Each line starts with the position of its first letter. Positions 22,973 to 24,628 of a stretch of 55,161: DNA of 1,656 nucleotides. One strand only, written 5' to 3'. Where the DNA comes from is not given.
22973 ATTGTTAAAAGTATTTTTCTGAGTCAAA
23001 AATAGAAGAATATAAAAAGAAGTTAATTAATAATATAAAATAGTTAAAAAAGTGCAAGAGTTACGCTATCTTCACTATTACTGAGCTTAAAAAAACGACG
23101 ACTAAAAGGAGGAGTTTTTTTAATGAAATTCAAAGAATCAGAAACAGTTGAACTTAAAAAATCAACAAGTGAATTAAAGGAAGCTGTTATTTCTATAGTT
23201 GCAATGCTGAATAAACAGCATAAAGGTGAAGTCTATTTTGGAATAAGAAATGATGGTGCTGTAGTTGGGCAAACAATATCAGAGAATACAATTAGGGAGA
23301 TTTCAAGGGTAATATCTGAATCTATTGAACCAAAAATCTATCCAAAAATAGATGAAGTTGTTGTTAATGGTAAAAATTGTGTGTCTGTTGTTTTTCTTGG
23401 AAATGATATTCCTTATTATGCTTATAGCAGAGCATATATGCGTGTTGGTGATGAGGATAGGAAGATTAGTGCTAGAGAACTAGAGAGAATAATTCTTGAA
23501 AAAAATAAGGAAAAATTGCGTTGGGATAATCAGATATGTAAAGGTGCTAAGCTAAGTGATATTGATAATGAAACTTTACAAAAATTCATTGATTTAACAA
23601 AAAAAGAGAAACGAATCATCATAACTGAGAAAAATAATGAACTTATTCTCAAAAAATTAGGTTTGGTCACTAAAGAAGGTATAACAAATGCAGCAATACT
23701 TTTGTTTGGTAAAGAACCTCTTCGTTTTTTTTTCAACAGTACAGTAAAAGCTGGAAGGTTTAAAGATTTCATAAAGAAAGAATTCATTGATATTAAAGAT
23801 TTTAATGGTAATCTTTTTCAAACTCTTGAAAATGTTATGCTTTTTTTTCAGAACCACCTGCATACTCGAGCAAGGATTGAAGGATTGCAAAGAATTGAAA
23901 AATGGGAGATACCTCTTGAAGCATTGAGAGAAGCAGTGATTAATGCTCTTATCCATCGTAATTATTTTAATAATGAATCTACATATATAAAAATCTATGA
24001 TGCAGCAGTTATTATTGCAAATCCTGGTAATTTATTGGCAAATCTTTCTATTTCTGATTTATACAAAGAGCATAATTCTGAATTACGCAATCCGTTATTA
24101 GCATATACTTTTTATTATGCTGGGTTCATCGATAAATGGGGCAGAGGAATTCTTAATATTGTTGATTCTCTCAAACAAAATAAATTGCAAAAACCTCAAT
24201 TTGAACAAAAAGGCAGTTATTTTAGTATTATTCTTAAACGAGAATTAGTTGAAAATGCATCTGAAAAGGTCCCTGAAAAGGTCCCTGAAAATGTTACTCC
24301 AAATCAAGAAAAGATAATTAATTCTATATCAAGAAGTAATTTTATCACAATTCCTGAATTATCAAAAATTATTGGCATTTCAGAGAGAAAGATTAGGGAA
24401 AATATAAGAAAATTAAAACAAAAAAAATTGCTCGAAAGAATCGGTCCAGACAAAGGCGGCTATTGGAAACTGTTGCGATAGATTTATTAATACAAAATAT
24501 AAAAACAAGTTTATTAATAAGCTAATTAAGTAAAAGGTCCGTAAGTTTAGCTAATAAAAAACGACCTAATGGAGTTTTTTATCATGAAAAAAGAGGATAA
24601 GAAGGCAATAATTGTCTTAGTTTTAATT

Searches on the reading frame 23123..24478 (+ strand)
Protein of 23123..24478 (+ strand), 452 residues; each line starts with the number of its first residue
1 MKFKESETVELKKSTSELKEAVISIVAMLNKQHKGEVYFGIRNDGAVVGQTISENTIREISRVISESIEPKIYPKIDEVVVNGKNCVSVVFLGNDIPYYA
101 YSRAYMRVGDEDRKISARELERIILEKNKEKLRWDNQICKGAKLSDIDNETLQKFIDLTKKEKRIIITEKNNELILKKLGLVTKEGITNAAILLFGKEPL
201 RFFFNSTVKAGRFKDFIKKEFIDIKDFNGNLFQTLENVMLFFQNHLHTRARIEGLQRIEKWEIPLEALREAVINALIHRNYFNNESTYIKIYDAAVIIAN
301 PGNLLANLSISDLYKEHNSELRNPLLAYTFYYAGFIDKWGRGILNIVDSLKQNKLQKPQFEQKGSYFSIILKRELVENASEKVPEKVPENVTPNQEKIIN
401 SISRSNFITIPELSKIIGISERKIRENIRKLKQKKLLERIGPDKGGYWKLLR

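Call 11: search_protein_families(library=pfam, proteins=[window:23123-24478:+], max_evalue=0.001)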
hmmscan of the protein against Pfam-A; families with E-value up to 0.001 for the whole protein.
window:23123-24478:+ (452 aa): 4 families
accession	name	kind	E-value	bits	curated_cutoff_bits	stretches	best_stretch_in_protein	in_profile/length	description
PF13749.12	HATPase_c_4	-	1.8e-19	69.9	26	1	288-371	5-89/89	Putative ATP-dependent DNA helicase recG C-terminal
PF04326.19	SLFN_AlbA_2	-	1.8e-15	57.9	25.3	1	5-115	1-117/118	Schlafen, AlbA_2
PF13412.12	HTH_24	-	8.7e-05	22.5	21.9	1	394-436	4-46/48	Winged helix-turn-helix DNA-binding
PF08220.18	HTH_DeoR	-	0.00035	20.7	21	0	395-440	2-47/57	DeoR-like helix-turn-helix domain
